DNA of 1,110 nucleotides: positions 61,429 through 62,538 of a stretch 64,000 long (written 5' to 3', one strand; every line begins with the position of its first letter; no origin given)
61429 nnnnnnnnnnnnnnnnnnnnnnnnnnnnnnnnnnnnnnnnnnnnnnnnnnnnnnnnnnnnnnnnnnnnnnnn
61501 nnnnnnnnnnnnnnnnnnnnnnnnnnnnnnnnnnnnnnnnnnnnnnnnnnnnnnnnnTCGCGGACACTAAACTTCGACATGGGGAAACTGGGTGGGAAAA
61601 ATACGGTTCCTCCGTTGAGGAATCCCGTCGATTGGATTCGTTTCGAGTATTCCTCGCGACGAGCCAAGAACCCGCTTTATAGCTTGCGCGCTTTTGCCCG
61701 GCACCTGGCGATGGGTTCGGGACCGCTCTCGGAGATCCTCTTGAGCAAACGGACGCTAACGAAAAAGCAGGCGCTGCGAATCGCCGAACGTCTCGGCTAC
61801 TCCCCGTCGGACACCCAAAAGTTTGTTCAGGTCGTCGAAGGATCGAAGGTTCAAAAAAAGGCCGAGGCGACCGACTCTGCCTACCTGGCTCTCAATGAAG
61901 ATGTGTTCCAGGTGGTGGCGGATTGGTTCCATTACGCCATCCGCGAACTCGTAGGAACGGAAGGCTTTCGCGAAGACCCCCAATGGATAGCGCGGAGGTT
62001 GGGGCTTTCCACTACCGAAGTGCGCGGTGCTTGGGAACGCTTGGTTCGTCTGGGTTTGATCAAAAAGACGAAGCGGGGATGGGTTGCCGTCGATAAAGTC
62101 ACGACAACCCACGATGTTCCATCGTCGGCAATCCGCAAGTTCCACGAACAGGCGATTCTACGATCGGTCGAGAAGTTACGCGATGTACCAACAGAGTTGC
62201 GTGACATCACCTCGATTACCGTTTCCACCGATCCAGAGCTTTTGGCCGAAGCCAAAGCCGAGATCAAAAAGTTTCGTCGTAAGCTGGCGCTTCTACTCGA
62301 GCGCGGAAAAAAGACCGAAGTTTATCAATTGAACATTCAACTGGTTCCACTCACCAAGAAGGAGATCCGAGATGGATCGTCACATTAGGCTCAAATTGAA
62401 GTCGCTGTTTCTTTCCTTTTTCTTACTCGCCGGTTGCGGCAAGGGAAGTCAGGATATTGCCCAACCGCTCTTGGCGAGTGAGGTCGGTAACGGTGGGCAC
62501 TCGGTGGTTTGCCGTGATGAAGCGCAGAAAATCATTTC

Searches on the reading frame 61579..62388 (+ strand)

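Call 56: search_protein_families(library=pfam, proteins=[window:61579-62388:+], max_evalue=0.01)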
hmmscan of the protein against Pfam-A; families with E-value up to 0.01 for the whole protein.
window:61579-62388:+ (269 aa): 3 families
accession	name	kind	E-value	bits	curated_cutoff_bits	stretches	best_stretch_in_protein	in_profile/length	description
PF14394.12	DUF4423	-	9e-46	156.1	30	1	104-258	9-165/165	Domain of unknown function (DUF4423)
PF09339.16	HTH_IclR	-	0.0095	16.1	22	0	137-163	24-50/52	IclR helix-turn-helix domain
PF12802.13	MarR_2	-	0.0099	16.5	27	0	134-164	23-53/61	MarR family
